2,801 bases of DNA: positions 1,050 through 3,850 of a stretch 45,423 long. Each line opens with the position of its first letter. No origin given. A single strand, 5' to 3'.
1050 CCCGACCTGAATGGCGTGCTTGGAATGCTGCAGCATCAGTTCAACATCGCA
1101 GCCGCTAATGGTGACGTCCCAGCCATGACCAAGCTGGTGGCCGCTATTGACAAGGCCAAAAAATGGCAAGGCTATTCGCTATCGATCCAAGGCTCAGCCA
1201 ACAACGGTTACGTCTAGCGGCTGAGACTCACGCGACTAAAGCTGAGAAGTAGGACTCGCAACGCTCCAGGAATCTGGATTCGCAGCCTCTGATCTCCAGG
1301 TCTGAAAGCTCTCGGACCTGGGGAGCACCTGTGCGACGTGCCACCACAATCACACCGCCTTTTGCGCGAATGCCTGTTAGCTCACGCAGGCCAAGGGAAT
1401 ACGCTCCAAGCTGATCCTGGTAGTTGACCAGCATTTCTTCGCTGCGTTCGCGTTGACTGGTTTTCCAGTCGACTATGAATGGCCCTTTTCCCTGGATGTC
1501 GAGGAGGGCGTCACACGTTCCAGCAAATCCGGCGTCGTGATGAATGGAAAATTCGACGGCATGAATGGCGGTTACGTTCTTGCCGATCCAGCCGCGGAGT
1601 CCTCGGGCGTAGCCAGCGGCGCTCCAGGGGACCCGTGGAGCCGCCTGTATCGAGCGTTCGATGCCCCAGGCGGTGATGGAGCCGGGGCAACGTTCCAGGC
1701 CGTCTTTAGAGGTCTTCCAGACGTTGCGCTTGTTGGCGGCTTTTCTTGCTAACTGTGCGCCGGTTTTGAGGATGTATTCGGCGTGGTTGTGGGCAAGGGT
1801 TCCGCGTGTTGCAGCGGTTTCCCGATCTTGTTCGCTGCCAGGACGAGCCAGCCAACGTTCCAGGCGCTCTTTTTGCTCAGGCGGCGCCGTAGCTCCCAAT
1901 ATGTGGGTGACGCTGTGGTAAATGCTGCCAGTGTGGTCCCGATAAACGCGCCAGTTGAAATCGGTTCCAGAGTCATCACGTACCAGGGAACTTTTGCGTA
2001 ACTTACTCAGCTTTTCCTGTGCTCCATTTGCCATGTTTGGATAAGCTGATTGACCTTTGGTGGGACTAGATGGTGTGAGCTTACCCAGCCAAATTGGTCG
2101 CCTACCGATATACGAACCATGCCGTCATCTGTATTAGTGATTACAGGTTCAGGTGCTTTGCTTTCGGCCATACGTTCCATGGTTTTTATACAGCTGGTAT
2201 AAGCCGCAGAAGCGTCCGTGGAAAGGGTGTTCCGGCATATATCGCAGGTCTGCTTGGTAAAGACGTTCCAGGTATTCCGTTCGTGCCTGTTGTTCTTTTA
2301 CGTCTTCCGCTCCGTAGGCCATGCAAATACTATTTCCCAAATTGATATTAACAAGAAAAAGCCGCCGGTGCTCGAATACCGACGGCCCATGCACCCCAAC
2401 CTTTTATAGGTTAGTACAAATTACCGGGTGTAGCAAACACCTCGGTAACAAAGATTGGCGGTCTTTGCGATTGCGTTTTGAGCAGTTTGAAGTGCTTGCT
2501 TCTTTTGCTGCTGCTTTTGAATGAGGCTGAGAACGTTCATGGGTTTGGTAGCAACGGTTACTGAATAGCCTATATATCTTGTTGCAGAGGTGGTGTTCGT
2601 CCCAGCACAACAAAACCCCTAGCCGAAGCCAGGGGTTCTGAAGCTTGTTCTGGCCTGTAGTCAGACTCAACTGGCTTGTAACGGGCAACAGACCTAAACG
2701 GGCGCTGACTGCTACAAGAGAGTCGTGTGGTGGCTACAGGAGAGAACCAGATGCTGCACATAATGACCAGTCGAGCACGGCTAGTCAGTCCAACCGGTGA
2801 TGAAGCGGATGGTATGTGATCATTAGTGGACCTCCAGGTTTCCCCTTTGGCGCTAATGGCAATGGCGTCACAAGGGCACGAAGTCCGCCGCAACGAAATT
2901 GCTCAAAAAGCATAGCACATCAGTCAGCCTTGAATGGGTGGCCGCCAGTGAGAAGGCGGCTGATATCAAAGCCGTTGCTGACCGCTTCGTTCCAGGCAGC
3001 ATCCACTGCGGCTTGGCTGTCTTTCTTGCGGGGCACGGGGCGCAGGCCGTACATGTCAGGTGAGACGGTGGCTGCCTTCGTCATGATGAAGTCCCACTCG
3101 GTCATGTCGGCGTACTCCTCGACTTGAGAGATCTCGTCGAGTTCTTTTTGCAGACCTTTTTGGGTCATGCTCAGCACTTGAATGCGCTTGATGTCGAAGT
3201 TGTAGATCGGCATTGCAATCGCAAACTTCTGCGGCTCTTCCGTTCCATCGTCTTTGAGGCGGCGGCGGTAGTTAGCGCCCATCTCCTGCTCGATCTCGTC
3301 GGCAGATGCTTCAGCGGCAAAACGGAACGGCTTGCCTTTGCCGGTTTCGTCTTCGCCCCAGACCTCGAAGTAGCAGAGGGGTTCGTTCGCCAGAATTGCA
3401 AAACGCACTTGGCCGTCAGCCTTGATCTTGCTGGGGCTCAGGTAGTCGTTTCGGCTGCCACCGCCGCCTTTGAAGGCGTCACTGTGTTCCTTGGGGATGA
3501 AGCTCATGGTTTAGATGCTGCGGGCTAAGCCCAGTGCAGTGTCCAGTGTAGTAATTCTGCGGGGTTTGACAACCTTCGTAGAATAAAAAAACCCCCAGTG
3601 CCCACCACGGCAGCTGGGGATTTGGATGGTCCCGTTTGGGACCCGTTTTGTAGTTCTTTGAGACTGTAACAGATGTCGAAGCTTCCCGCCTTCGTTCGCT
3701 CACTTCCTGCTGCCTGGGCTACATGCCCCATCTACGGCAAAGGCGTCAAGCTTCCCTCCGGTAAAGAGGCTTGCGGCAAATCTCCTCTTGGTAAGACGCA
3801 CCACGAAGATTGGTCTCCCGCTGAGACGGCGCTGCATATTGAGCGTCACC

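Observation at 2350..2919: About 570 nt of ORF-poor, strongly structured, minus-strand-specific sequence: candidate phage ncRNA(s)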

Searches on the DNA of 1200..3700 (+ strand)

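Call 6: search_rna_families(source=window, start=2200, end=3100, threshold=evalue, max_evalue=10, show_alignments=3)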
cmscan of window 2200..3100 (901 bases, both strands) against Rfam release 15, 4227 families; matches with E-value up to 10: 3.
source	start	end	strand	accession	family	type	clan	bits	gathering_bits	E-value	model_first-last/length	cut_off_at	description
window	2604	2711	-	RF01772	rnk_pseudo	Cis-reg; leader;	-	23.1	55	0.21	1-108/108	no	Pseudomonas rnk leader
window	2611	2640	-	RF02621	BSnc120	Gene; sRNA;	-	15.2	114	4.2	41-70/88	no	Brucella sRNA 120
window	2762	2824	+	RF00441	snoZ242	Gene; snRNA; snoRNA; CD-box;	-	12.4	90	2.9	1-198/198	no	Small nucleolar RNA Z242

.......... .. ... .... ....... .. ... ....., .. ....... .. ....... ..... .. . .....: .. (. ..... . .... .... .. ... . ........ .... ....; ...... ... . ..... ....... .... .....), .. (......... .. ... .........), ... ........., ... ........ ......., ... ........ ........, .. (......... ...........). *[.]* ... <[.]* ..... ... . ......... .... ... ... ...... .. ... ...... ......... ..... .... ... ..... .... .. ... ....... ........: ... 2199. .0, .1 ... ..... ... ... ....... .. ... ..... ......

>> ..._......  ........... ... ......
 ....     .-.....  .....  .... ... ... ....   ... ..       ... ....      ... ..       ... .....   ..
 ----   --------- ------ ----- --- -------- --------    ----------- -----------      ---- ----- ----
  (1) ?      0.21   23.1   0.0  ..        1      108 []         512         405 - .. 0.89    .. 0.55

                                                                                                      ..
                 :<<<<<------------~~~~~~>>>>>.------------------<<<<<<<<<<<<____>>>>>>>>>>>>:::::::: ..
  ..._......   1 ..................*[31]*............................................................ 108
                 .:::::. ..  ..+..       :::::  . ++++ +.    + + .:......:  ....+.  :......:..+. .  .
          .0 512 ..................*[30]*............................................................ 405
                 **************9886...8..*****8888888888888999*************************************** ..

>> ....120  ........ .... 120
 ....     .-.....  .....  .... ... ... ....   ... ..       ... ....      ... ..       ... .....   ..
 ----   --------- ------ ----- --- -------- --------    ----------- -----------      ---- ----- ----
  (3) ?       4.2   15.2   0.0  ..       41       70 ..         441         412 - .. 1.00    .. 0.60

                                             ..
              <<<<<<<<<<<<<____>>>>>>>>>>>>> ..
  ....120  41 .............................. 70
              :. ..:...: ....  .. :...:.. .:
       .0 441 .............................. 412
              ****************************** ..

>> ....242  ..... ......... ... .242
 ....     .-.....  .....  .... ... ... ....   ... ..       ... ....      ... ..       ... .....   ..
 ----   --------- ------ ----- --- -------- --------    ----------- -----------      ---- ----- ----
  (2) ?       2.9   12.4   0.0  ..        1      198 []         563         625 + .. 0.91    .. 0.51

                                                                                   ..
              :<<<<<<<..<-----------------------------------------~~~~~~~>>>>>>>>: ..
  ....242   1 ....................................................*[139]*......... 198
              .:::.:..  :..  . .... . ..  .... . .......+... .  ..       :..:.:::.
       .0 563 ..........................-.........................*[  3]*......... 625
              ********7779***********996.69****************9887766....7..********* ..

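Call 7: search_dna_similar(query=window:1200-3700:+, collection=phages, mode=distant, max_rows=30)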
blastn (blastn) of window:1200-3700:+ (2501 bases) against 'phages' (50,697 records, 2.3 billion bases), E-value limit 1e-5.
No match.

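Call 30: build_rna_model(alignment_id=A3, structure=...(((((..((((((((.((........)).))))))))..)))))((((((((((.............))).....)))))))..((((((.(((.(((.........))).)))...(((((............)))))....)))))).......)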
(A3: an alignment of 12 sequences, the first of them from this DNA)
Model R1 built from alignment A3 (12 sequences, 159 columns); structure: as given.
model positions 149; base pairs 42; branch points 3; effective number of sequences 1.22; information 0.59 bits per position. Calibrated on 0.2 Mb of random sequence (short: E-values are rough).
structure used (alignment columns):
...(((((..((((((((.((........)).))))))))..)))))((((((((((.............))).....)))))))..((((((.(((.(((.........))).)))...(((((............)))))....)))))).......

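Call 33: search_with_rna_model(model_id=R1, sources=[L166, L167, L168, L169, L170, L171, L172, L173, L174, L175, L176, L177, L178, L179, L180, L181, L182, L183, L184, L185, L186, L187, L188, L189, L190, L191, L192, L193, L194, L195, L196, L197, L198, L199, L200, L201, L202, L203, L204, L205, L206, L207, L208, L209, L210, L211, L212, L213, L214, L215, L216, L217, L218, L219, L220, L221, L222, L223, L224, L225, L226, L227, L228, L229, L230, L231, L232, L233, L234, L235, L236, L237, L238, L239, L240, L241, L242, L243, L244, L245, L246, L247, L248, L249, L250, L251, L252, L253, L254, L255, L256, L257, L258, L259, L260, L261, L262, L263, L264, L265], max_evalue=1)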
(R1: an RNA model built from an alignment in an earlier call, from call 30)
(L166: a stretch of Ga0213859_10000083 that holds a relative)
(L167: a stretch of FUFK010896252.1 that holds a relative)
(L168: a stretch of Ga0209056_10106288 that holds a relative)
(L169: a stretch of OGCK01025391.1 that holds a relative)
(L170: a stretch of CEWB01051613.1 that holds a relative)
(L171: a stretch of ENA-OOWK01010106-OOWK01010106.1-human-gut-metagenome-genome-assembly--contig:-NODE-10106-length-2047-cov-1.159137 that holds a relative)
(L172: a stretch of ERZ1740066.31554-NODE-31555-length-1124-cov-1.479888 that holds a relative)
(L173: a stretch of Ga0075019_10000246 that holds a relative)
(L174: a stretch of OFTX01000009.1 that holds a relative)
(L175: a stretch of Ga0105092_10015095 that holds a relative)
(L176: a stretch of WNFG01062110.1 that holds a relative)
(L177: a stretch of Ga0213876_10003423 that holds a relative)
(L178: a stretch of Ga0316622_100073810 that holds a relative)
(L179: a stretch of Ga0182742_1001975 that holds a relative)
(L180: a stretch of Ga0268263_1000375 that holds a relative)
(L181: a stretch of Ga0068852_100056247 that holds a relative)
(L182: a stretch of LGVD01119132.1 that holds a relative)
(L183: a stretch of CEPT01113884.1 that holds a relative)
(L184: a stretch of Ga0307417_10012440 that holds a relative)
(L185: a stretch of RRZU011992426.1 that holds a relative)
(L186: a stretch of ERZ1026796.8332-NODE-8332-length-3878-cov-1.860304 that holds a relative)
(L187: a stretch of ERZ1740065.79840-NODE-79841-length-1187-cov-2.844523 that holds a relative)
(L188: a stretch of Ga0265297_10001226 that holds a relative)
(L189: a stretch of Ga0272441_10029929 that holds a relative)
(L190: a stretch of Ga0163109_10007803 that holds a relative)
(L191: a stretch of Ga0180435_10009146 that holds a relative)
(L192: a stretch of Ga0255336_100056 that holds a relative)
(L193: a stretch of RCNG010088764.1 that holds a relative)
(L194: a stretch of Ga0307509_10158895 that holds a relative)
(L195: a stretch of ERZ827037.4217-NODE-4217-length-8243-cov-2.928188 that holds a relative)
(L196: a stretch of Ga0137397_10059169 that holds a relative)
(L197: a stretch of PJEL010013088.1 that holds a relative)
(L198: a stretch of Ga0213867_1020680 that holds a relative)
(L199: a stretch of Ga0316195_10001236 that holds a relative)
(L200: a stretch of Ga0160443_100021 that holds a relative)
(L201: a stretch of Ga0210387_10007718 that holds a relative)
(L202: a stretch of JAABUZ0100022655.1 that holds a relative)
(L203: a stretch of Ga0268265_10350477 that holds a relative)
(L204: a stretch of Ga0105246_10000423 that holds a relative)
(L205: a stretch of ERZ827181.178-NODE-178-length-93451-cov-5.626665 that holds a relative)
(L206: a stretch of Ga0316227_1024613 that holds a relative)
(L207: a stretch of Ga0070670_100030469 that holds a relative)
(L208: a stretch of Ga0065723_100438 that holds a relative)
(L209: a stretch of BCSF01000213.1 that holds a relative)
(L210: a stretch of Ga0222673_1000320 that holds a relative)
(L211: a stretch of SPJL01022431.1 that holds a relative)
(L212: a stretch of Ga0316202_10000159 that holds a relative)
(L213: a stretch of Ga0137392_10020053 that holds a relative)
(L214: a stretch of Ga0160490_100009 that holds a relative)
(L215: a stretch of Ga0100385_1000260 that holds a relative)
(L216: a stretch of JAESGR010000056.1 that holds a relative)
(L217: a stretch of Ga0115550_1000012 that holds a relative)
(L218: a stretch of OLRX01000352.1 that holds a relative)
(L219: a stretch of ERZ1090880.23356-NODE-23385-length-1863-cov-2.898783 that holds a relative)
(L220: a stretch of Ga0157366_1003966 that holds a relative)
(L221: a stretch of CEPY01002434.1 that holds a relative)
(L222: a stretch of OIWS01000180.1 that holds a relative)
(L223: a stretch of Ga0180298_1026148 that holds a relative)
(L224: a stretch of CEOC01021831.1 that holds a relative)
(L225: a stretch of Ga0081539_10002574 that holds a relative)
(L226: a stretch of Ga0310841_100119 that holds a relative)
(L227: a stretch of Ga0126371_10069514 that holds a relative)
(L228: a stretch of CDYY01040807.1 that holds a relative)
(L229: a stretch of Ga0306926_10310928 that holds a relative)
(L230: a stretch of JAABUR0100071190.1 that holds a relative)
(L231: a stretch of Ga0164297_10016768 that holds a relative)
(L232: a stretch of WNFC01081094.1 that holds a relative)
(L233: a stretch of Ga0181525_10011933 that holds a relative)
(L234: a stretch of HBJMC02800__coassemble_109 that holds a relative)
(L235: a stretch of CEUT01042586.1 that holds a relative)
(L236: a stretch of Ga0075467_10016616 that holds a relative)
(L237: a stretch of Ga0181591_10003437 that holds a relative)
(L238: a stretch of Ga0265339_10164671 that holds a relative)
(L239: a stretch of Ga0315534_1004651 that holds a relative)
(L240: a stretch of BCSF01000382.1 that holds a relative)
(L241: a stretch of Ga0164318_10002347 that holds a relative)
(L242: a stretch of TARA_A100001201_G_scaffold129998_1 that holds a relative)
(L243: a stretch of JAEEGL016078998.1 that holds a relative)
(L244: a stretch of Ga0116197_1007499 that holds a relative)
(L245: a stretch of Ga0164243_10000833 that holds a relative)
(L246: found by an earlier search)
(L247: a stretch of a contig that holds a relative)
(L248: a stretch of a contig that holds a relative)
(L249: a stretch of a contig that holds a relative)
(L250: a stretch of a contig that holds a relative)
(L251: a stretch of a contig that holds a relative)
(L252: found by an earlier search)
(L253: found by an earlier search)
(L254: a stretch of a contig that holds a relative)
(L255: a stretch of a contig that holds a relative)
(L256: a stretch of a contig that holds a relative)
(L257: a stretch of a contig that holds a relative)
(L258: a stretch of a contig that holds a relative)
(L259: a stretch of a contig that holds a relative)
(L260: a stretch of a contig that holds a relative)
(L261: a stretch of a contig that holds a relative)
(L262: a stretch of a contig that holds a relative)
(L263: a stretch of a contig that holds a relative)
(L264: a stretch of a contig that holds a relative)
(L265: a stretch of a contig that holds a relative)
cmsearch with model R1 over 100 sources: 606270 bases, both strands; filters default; matches with E-value up to 1: 73.
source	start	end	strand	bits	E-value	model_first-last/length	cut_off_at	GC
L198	1463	1616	-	155.7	7.7e-37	1-149/149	no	0.55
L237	7538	7691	+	150.7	1.4e-35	1-149/149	no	0.55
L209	2795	2943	-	145.6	2.6e-34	1-149/149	no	0.54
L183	181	337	+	145.5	2.9e-34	1-149/149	no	0.54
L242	1289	1417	-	137.3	3.2e-32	1-149/149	no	0.54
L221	34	162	+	134.9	1.3e-31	1-149/149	no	0.53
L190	956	1084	-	133.8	2.6e-31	1-149/149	no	0.58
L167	5430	5554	+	132.8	4.5e-31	1-149/149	no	0.54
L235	827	955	-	132.3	6e-31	1-149/149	no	0.53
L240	2736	2863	+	129.1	3.9e-30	1-149/149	no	0.57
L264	1310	1437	-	117.4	3.5e-27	1-149/149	no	0.59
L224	1505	1632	-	115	1.3e-26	1-149/149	no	0.58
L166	7313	7430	+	110.7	1.6e-25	1-112/149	3'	0.56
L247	396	509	+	18.3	0.03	1-149/149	no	0.61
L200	5984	6004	+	18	0.036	88-108/149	no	0.62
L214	3444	3464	-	18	0.036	88-108/149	no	0.62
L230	1868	2001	+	16.8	0.072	1-149/149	no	0.63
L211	10271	10291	-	16.7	0.076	88-108/149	no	0.52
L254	4065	4085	+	16.7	0.076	88-108/149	no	0.52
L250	6408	6541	-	16.7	0.077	1-149/149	no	0.65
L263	1137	1187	+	16.3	0.098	84-139/149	no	0.61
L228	1149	1209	+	16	0.12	83-140/149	no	0.56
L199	1630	1676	-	16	0.12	80-142/149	no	0.55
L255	2907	2929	+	15.8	0.13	87-109/149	no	0.7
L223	611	735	+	15.4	0.17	1-149/149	no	0.57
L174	7209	7227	-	15.2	0.19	89-107/149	no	0.53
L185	5445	5568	-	15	0.21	1-149/149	no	0.65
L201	6547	6570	-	15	0.21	87-109/149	no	0.62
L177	4170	4188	+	14.9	0.22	89-107/149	no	0.58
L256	378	396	+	14.9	0.22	89-107/149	no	0.58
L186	2626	2644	-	14.7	0.25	89-107/149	no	0.53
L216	1970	2041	+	14.7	0.25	1-149/149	no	0.64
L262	667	687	-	14.5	0.28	88-108/149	no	0.62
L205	4545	4674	-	14.1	0.36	1-149/149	no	0.49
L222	7158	7287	-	14.1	0.36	1-149/149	no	0.49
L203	1034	1052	+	14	0.36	89-107/149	no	0.58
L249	1374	1392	-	14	0.36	89-107/149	no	0.58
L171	945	963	+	14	0.36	89-107/149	no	0.58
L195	1812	1941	+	14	0.37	1-149/149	no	0.48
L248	3836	3981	-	14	0.38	1-149/149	no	0.62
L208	7158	7250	-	13.8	0.41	1-149/149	no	0.71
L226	7799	7891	-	13.8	0.41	1-149/149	no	0.71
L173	3763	3781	+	13.7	0.45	89-107/149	no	0.53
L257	6078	6096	-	13.7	0.45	89-107/149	no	0.53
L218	6177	6200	-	13.6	0.47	87-109/149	no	0.62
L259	2535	2558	+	13.6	0.47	87-109/149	no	0.62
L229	1012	1107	-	13.6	0.48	1-149/149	no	0.6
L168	1434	1496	+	13.3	0.57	80-142/149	no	0.71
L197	6062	6080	-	13.2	0.61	89-107/149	no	0.47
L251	993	1015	-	13.1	0.61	87-109/149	no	0.65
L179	9332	9474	-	13.1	0.62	1-149/149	no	0.66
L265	3686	3730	-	13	0.65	87-136/149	no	0.53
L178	1160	1180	-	12.9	0.69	88-108/149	no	0.62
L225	6709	6729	-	12.9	0.69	88-108/149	no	0.62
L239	3982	3998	+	12.9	0.69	90-106/149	no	0.59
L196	729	745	-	12.9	0.69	90-106/149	no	0.59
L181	1481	1501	+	12.8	0.73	88-108/149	no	0.67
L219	670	688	+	12.8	0.75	89-107/149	no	0.53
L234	1353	1371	-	12.8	0.75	89-107/149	no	0.53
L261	8291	8309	+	12.8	0.75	89-107/149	no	0.53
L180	7721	7737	-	12.7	0.79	90-106/149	no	0.65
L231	2313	2329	+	12.7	0.79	90-106/149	no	0.65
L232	1607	1623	-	12.7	0.79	90-106/149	no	0.65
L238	710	726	+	12.7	0.79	90-106/149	no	0.65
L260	1933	1949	+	12.7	0.79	90-106/149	no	0.65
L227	1661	1677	-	12.7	0.79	90-106/149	no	0.65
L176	2518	2534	-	12.7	0.79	90-106/149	no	0.65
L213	718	734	-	12.7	0.79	90-106/149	no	0.65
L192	1087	1105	-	12.7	0.8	89-107/149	no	0.53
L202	5272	5288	-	12.4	0.92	90-106/149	no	0.59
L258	753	769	-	12.4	0.92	90-106/149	no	0.59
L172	708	729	+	12.4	0.96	87-109/149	no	0.64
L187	248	269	-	12.4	0.96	87-109/149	no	0.64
